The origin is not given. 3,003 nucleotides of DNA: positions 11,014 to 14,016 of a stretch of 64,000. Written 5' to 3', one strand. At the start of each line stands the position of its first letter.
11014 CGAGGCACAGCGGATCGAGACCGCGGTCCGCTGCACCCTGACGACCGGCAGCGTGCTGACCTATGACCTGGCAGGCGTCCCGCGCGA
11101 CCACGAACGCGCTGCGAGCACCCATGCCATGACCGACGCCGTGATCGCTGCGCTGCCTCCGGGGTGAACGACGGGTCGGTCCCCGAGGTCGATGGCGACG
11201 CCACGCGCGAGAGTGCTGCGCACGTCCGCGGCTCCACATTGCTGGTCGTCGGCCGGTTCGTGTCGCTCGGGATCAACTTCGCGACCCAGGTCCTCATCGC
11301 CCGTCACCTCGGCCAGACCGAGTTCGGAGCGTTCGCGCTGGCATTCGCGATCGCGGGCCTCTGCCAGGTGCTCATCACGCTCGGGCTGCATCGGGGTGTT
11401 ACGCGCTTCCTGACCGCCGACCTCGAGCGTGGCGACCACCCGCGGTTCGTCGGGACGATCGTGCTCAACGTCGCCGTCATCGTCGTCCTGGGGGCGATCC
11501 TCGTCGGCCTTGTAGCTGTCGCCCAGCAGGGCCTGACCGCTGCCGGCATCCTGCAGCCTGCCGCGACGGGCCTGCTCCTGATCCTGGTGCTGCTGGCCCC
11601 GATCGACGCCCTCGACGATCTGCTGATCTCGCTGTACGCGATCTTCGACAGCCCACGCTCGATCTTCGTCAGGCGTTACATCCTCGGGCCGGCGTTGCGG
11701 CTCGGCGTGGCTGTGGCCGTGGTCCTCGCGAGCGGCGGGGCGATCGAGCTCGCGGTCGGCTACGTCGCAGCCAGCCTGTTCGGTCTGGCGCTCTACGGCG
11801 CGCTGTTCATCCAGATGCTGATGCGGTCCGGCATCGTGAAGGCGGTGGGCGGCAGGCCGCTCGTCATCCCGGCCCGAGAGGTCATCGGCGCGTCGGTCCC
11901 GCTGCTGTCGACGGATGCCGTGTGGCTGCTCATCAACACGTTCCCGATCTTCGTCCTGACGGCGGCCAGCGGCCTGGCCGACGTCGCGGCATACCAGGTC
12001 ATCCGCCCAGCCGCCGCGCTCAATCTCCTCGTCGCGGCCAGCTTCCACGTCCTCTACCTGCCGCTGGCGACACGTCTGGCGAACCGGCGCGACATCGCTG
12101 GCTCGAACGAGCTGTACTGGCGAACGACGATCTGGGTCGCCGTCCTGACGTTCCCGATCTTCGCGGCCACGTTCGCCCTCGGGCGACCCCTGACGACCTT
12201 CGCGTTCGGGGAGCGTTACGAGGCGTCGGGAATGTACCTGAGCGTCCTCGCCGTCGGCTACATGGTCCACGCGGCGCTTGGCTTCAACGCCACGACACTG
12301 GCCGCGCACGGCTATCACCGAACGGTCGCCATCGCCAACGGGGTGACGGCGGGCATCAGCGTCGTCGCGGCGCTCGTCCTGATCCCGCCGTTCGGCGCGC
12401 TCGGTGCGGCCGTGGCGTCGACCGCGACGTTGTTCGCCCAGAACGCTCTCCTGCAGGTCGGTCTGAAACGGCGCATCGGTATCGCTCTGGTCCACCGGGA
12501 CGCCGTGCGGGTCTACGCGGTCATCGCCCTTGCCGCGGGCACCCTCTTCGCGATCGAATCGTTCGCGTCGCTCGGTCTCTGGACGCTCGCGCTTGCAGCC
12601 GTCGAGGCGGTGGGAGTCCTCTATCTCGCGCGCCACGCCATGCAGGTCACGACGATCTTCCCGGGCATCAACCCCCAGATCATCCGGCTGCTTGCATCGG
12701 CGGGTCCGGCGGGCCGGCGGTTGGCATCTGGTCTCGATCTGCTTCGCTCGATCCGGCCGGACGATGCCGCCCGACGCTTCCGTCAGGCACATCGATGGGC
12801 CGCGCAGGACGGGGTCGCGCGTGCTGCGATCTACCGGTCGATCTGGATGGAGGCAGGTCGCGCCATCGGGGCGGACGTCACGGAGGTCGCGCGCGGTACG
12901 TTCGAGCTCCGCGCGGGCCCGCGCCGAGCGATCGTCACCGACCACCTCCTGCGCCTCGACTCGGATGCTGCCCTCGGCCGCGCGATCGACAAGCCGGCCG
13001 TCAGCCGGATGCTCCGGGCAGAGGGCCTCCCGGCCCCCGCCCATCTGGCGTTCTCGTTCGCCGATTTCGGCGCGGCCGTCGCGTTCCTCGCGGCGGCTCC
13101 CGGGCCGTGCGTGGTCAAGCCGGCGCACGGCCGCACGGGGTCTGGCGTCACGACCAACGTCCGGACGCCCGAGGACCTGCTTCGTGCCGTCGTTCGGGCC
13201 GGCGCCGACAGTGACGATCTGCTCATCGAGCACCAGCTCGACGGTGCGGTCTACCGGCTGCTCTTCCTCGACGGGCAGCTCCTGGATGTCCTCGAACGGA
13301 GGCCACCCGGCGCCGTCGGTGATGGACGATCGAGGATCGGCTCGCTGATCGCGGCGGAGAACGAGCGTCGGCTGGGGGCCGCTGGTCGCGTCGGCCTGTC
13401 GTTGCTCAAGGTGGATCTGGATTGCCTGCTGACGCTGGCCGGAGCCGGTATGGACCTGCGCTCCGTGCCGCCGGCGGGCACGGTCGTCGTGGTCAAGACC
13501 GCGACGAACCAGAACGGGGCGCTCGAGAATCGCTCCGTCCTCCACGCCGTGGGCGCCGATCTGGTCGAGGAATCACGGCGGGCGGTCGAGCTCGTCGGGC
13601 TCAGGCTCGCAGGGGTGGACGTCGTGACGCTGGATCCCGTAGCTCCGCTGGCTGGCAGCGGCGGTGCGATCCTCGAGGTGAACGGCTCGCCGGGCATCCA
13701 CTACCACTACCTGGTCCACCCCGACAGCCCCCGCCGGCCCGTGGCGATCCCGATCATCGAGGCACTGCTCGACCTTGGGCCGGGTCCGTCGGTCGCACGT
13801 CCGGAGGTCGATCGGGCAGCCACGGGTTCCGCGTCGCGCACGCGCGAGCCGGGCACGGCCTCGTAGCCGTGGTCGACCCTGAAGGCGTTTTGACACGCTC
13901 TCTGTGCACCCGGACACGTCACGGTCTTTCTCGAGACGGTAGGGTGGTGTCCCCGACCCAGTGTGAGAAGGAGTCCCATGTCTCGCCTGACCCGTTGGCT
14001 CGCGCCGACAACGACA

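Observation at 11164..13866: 900-aa fusion of a MOP/Wzx-type flippase with a cyanophycin-synthetase-like ATP-grasp domain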

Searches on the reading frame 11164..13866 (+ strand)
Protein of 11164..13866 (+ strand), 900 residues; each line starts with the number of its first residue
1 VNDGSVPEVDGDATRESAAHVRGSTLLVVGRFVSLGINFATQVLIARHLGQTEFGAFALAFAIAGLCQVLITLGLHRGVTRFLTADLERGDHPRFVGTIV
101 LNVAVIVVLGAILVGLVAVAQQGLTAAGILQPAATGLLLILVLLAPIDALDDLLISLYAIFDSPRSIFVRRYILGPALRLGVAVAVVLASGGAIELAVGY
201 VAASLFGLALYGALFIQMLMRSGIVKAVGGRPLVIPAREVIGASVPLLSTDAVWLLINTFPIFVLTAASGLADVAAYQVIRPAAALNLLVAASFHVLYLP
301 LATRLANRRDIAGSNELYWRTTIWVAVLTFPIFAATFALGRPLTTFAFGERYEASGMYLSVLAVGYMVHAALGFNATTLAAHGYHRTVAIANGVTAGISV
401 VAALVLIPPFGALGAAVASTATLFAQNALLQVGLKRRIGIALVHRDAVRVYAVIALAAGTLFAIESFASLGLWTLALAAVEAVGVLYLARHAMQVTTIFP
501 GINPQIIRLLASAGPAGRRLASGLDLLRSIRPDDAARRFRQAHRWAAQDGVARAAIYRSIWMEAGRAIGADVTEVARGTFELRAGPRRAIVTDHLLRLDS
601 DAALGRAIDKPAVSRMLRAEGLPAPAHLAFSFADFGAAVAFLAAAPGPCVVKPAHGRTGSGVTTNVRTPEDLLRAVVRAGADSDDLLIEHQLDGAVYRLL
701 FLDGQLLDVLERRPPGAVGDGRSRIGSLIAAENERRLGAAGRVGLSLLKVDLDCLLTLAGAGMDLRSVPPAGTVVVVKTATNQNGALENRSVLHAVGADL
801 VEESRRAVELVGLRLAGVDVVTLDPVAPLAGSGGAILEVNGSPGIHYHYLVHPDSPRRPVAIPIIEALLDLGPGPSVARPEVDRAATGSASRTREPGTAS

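Call 3: search_protein_families(library=pfam, proteins=[window:11164-13866:+], max_evalue=0.01)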
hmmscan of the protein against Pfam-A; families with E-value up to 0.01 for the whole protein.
window:11164-13866:+ (900 aa): 2 families
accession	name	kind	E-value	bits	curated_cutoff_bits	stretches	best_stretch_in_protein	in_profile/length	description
PF01943.22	Polysacc_synt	-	9.1e-10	38.8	28.2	1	21-297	2-266/274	Polysaccharide biosynthesis protein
PF13440.11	Polysacc_synt_3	-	8.2e-06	25.7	23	1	45-354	2-290/293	Polysaccharide biosynthesis protein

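Call 4: search_protein_families(library=ncbifam, proteins=[window:11164-13866:+], max_evalue=0.01)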
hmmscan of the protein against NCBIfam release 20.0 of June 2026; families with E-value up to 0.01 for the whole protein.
window:11164-13866:+ (900 aa): 11 families
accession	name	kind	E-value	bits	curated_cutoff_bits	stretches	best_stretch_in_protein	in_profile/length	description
TIGR02068.2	cya_phycin_syn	equivalog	4.8e-43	147.3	850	1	580-869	184-471/862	cyanophycin synthetase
NF010623.0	PRK14016.1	subfamily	6.1e-43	147.1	877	1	605-870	210-473/871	cyanophycin synthetase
TIGR03103.1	trio_acet_GNAT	equivalog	6.4e-36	124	569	1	562-848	249-527/547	N-acetylglutaminylglutamine synthetase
NF002688.0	PRK02471.1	equivalog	1.4e-19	69.9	425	1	613-868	493-751/756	bifunctional glutamate--cysteine ligase GshA/glutathione synthetase GshB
TIGR01435.1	glu_cys_lig_rel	equivalog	6.6e-10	37.9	656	1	615-848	475-700/719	bifunctional glutamate--cysteine ligase/glutathione synthetase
NF002378.0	PRK01372.1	subfamily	2.9e-06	26.2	243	1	607-715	98-202/305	D-alanine--D-alanine ligase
TIGR02900.1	spore_V_B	equivalog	9.2e-06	24.7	372.3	1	21-120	2-101/488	stage V sporulation protein B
NF040720.1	MptN_Meth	equivalog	5.4e-05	22.4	350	0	600-663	92-152/291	tetrahydromethanopterin:alpha-L-glutamate ligase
TIGR01205.1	D_ala_D_alaTIGR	subfamily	0.00031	19.8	245.65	1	607-705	104-205/318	D-alanine--D-alanine ligase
TIGR00768.1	rimK_fam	subfamily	0.0019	17.6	143.4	0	600-663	78-139/276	RimK family alpha-L-glutamate ligase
NF038074.1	fam_STM4014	hypoth_equivalog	0.0041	16.5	175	1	593-676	100-185/349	STM4014 family protein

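Call 7: find_homologous_proteins(query=window:11164-13863:+, max_evalue=0.00001)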
Query window:11164-13863:+ (900 aa): 430 proteins with E <= 0.00001 among 8000 candidates; the best 120 are listed.
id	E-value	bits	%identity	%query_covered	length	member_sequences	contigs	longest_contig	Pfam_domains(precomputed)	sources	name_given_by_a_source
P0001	0.0e+0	1729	92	99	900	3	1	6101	PF01943.23,PF13440.12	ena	-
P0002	0.0e+0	1386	75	97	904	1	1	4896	PF01943.23,PF13440.12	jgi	jgi:O-antigen/teichoic acid export membrane protein/D-alanine-D-alanine ligase-like ATP-grasp enzyme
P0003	0.0e+0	1385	75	97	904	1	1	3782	PF01943.23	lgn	-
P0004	0.0e+0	1298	72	95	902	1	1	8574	PF01943.23,PF13440.12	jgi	jgi:O-antigen/teichoic acid export membrane protein/D-alanine-D-alanine ligase-like ATP-grasp enzyme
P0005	0.0e+0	1283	71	96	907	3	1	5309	PF01943.23,PF13440.12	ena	-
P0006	0.0e+0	1270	70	97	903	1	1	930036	PF01943.23,PF13440.12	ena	-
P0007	0.0e+0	1267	71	95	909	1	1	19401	PF01943.23,PF13440.12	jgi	jgi:O-antigen/teichoic acid export membrane protein/glutathione synthase/RimK-type ligase-like ATP-g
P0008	0.0e+0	1261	70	95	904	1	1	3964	PF01943.23,PF13440.12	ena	-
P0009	0.0e+0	1244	69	95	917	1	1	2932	PF01943.23,PF13440.12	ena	-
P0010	0.0e+0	1214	69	97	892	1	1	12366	PF01943.23,PF13440.12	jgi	jgi:O-antigen/teichoic acid export membrane protein/D-alanine-D-alanine ligase-like ATP-grasp enzyme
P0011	0.0e+0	1207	68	95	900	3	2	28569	PF01943.23,PF13440.12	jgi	jgi:O-antigen/teichoic acid export membrane protein/D-alanine-D-alanine ligase-like ATP-grasp enzyme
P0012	0.0e+0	1048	59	95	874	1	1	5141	PF01943.23,PF13440.12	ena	-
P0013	0.0e+0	1016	58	95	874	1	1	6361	PF01943.23,PF13440.12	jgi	jgi:O-antigen/teichoic acid export membrane protein/D-alanine-D-alanine ligase-like ATP-grasp enzyme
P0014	2.7e-283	960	53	98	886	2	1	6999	PF01943.23,PF01554.24,PF13440.12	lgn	-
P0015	1.7e-280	951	54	95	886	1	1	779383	PF01943.23,PF01554.24,PF13440.12,PF03023.20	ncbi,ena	-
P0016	9.0e-259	879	51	97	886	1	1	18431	PF01943.23,PF13440.12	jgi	jgi:O-antigen/teichoic acid export membrane protein/D-alanine-D-alanine ligase-like ATP-grasp enzyme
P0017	2.6e-234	798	73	59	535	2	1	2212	PF01943.23,PF13440.12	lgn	-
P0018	6.4e-232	790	72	59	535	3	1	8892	PF01943.23,PF13440.12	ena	-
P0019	6.8e-230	784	51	88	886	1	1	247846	PF01943.23,PF01554.24,PF13440.12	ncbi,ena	-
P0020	9.4e-223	760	72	58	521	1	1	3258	PF01943.23,PF13440.12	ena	-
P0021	1.0e-216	740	74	56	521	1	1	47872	PF01943.23,PF13440.12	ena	-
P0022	3.3e-177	610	60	55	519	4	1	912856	PF01943.23,PF13440.12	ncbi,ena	-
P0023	7.1e-175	602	59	55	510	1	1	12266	PF01943.23,PF01554.24,PF13440.12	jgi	jgi:O-antigen/teichoic acid export membrane protein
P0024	5.9e-172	592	60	55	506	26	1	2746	PF01943.23,PF13440.12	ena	-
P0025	5.5e-171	589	58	56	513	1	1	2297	PF01943.23,PF01554.24,PF13440.12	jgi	jgi:O-antigen/teichoic acid export membrane protein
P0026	4.3e-169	583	59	55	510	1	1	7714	PF01943.23,PF01554.24,PF13440.12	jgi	jgi:O-antigen/teichoic acid export membrane protein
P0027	4.7e-169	583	57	57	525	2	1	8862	PF01943.23,PF13440.12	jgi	jgi:O-antigen/teichoic acid export membrane protein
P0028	5.2e-168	579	57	56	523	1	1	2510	PF01943.23,PF01554.24,PF13440.12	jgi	jgi:O-antigen/teichoic acid export membrane protein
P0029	1.4e-167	578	55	57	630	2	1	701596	PF01943.23,PF01554.24,PF13440.12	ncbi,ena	-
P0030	3.0e-167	577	51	63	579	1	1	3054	PF01943.23,PF01554.24,PF13440.12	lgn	-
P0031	1.3e-166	574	56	57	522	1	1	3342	PF01943.23,PF13440.12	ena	-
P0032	7.8e-166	572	55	58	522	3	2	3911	PF01943.23,PF13440.12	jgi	-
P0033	2.5e-165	570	57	57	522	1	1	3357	PF01943.23,PF01554.24,PF13440.12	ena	-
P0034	4.7e-165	569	55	57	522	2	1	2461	PF01943.23,PF01554.24,PF13440.12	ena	-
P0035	1.1e-164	568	57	57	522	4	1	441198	PF01943.23,PF01554.24,PF13440.12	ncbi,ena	-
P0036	1.0e-162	562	55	58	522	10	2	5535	PF01943.23,PF13440.12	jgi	jgi:O-antigen/teichoic acid export membrane protein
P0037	2.0e-162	561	55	57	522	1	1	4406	PF01943.23,PF13440.12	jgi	jgi:O-antigen/teichoic acid export membrane protein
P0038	3.1e-162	560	56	58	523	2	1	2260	PF01943.23,PF13440.12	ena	-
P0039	5.4e-162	559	56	58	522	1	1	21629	PF01943.23,PF13440.12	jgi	jgi:O-antigen/teichoic acid export membrane protein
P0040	5.4e-162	559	56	57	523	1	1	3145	PF01943.23,PF13440.12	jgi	jgi:O-antigen/teichoic acid export membrane protein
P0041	3.0e-161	557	57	56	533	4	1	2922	PF01943.23,PF13440.12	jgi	jgi:O-antigen/teichoic acid export membrane protein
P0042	8.7e-161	555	57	54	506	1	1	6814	PF01943.23,PF13440.12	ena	-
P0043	1.4e-160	554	57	55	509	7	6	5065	PF01943.23,PF13440.12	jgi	jgi:O-antigen/teichoic acid export membrane protein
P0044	1.6e-159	551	55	55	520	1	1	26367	PF01943.23,PF13440.12,PF03023.20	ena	-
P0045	1.7e-159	551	56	58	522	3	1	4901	PF01943.23,PF01554.24,PF13440.12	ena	-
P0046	1.1e-158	548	54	57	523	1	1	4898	PF01943.23,PF13440.12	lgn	-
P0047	1.8e-158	548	57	55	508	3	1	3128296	PF01943.23,PF13440.12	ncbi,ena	-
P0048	1.8e-158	548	56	55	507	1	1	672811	PF01943.23,PF13440.12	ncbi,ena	-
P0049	2.3e-158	547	55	55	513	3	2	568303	PF01943.23,PF01554.24,PF13440.12,PF03023.20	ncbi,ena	-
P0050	3.1e-157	543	54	56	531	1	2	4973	PF01943.23,PF01554.24,PF13440.12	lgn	-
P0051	3.1e-157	543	56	55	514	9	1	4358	PF01943.23,PF01554.24,PF13440.12,PF03023.20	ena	-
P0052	1.1e-156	542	54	58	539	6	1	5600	PF01943.23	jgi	jgi:O-antigen/teichoic acid export membrane protein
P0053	9.2e-155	535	53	59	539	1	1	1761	PF01943.23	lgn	-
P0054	2.9e-154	534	53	59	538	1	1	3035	PF01943.23,PF13440.12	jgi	jgi:O-antigen/teichoic acid export membrane protein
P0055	6.0e-154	533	56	55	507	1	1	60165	PF01943.23,PF01554.24,PF13440.12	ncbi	ncbi:MAG: oligosaccharide flippase family protein [Chloroflexota bacterium]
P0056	4.0e-153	530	52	58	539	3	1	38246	PF01943.23,PF13440.12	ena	-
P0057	1.3e-152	528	55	54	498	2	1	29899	PF01943.23,PF01554.24,PF13440.12,PF03023.20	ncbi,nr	ncbi:MAG TPA: oligosaccharide flippase family protein [Candidatus Limnocylindrales bacterium]|nr:oli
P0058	2.8e-152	527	54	55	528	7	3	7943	PF01943.23,PF13440.12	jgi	jgi:O-antigen/teichoic acid export membrane protein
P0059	5.3e-151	523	54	56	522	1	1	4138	PF01943.23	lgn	-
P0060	2.8e-150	520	52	59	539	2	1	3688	PF01943.23,PF13440.12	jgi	-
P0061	3.4e-150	520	55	55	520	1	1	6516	PF01943.23,PF13440.12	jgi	jgi:O-antigen/teichoic acid export membrane protein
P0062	1.0e-147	512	53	55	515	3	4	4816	PF01943.23,PF01554.24,PF13440.12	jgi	jgi:O-antigen/teichoic acid export membrane protein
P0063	9.0e-126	439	54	49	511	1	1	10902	PF01943.23,PF13440.12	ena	-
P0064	2.3e-117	412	48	51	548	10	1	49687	PF01943.23,PF13440.12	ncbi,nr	ncbi:MAG: hypothetical protein QOF11_1964 [Chloroflexota bacterium]|nr:hypothetical protein [Chlorof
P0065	1.4e-114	402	45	55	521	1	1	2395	PF01943.23,PF13440.12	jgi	jgi:O-antigen/teichoic acid export membrane protein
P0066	2.2e-114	402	47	54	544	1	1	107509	PF01943.23,PF13440.12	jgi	jgi:O-antigen/teichoic acid export membrane protein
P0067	2.8e-113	398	46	55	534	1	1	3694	PF01943.23,PF01554.24,PF13440.12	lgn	-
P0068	2.9e-113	398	45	55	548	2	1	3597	PF01943.23,PF13440.12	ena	-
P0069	1.9e-110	389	46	51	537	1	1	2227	PF01943.23,PF01554.24,PF13440.12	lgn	-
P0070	1.3e-109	386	44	57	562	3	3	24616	PF01943.23,PF01554.24,PF13440.12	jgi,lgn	jgi:O-antigen/teichoic acid export membrane protein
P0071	2.4e-109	385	44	54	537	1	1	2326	PF01943.23,PF01554.24,PF13440.12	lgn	-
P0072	1.4e-108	382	45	55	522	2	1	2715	PF01943.23,PF01554.24,PF13440.12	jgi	jgi:O-antigen/teichoic acid export membrane protein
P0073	1.6e-108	382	44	55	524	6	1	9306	PF01943.23,PF13440.12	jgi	jgi:O-antigen/teichoic acid export membrane protein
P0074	2.9e-108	381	44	51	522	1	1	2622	PF01943.23,PF13440.12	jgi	-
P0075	3.0e-108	381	48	51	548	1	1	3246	PF01943.23,PF01554.24,PF13440.12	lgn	-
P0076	3.7e-108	381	45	54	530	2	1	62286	PF01943.23,PF01554.24,PF13440.12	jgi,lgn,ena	-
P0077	3.8e-108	381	45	51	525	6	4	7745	PF01943.23,PF13440.12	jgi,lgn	jgi:O-antigen/teichoic acid export membrane protein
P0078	4.0e-108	381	44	55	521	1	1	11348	PF01943.23,PF01554.24,PF13440.12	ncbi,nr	ncbi:MAG TPA: flippase [Solirubrobacteraceae bacterium]|nr:flippase [Solirubrobacteraceae bacterium]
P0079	1.2e-107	379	45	57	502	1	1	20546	PF01943.23,PF01554.24,PF13440.12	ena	-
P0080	3.5e-107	378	44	54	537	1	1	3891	PF01943.23,PF01554.24,PF13440.12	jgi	jgi:O-antigen/teichoic acid export membrane protein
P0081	6.4e-107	377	43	55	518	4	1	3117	PF01943.23,PF13440.12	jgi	jgi:O-antigen/teichoic acid export membrane protein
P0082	9.9e-107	376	45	51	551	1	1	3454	PF01943.23,PF01554.24,PF13440.12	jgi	jgi:O-antigen/teichoic acid export membrane protein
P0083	1.1e-106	376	47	49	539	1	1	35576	PF01943.23,PF13440.12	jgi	jgi:O-antigen/teichoic acid export membrane protein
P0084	1.4e-106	376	44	54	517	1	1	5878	PF01943.23,PF13440.12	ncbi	-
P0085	1.5e-106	376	44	56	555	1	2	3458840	PF01943.23,PF13440.12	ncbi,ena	-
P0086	3.3e-106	375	43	55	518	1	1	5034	PF01943.23,PF13440.12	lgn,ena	-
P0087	5.6e-106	374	44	55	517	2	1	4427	PF01943.23,PF01554.24,PF13440.12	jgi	jgi:O-antigen/teichoic acid export membrane protein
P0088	6.6e-106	374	44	54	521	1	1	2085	PF01943.23,PF13440.12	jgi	jgi:O-antigen/teichoic acid export membrane protein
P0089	1.3e-105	373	42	56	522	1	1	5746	PF01943.23,PF01554.24,PF13440.12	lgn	-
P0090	1.5e-105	372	43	55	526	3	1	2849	PF01943.23,PF01554.24,PF13440.12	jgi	-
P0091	2.0e-105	372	43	55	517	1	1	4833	PF01943.23,PF13440.12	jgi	jgi:O-antigen/teichoic acid export membrane protein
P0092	2.9e-105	372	44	51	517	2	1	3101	PF01943.23,PF01554.24,PF13440.12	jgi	jgi:O-antigen/teichoic acid export membrane protein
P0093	3.3e-105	371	46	50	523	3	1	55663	PF01943.23,PF13440.12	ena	-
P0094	5.6e-105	371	44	55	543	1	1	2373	PF01943.23,PF01554.24,PF13440.12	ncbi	-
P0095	1.1e-104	370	46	50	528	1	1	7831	PF01943.23,PF13440.12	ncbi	-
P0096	1.3e-104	369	44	55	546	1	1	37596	PF01943.23,PF01554.24,PF13440.12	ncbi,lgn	-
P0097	1.3e-104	369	43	53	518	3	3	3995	PF01943.23,PF13440.12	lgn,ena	-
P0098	1.9e-104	369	44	55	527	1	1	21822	PF01943.23,PF13440.12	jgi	jgi:O-antigen/teichoic acid export membrane protein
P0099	6.7e-104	367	44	54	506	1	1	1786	PF01943.23,PF13440.12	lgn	-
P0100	1.3e-103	366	43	56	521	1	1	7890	PF01943.23,PF13440.12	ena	-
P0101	1.5e-103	366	44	49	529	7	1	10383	PF01943.23,PF13440.12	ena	-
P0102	1.8e-103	366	46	51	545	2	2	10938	PF01943.23,PF01554.24,PF13440.12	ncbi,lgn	-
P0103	1.8e-103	366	44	54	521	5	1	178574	PF01943.23,PF13440.12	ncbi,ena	-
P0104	2.0e-103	365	44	49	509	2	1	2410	PF01943.23,PF01554.24,PF13440.12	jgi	jgi:O-antigen/teichoic acid export membrane protein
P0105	2.4e-103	365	43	55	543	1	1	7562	PF01943.23,PF01554.24,PF13440.12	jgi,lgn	jgi:O-antigen/teichoic acid export membrane protein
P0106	2.4e-103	365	40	54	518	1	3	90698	PF01943.23,PF01554.24,PF13440.12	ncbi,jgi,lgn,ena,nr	ncbi:MAG TPA: flippase [Thermoguttaceae bacterium]|nr:flippase [Thermoguttaceae bacterium]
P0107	2.7e-103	365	43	55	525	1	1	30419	PF01943.23,PF13440.12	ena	-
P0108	4.1e-103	364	42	51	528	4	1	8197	PF01943.23,PF01554.24,PF13440.12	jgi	jgi:O-antigen/teichoic acid export membrane protein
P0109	4.9e-103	364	43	55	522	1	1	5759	PF01943.23,PF13440.12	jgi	jgi:O-antigen/teichoic acid export membrane protein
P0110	8.8e-103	363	43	55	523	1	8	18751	PF01943.23,PF01554.24,PF13440.12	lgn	-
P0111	1.2e-102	363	46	54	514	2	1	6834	PF01943.23,PF01554.24,PF13440.12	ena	-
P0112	1.3e-102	363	45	55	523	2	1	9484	PF01943.23,PF01554.24,PF13440.12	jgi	jgi:O-antigen/teichoic acid export membrane protein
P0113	1.5e-102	363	43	55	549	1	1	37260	PF01943.23,PF13440.12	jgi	jgi:O-antigen/teichoic acid export membrane protein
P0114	1.5e-102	363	45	49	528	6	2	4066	PF01943.23,PF01554.24,PF13440.12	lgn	-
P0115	2.9e-102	362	44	51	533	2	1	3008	PF01943.23,PF01554.24,PF13440.12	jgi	jgi:O-antigen/teichoic acid export membrane protein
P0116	3.1e-102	362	44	50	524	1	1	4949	PF01943.23,PF13440.12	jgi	jgi:O-antigen/teichoic acid export membrane protein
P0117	4.1e-102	361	45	52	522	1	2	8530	PF01943.23,PF13440.12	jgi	jgi:O-antigen/teichoic acid export membrane protein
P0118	6.2e-102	361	43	55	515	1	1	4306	PF01943.23,PF01554.24,PF13440.12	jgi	jgi:O-antigen/teichoic acid export membrane protein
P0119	1.1e-101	360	44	55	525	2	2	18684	PF01943.23,PF01554.24,PF13440.12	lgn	-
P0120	1.5e-101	359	47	46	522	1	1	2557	PF01943.23,PF13440.12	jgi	jgi:O-antigen/teichoic acid export membrane protein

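Call 11: find_encoding_contigs(protein=P0006, flank=10000, max_places=2)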
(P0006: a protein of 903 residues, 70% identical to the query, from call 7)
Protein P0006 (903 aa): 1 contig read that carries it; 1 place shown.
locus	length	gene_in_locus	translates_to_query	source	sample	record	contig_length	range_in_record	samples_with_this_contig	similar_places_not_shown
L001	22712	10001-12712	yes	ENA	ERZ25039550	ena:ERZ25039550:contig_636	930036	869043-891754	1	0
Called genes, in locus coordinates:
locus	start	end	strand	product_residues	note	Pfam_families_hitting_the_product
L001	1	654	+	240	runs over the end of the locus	PF05544:Pro_racemase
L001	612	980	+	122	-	PF05544:Pro_racemase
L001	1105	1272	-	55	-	-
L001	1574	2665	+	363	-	PF02784:Orn_Arg_deC_N, PF00278:Orn_DAP_Arg_deC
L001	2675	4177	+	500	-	PF04536:TPM_phosphatase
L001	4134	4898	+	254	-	PF20990:DUF2207_C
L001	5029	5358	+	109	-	-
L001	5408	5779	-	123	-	PF23473:LysM3_LYK4_5 (weak), PF01476:LysM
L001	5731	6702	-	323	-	-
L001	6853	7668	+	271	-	PF03737:RraA-like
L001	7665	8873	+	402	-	-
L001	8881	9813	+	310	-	PF00180:Iso_dh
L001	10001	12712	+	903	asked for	PF01943:Polysacc_synt, PF13440:Polysacc_synt_3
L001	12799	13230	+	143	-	PF09055:Sod_Ni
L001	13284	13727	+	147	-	PF00717:Peptidase_S24 (weak), PF10502:Peptidase_S26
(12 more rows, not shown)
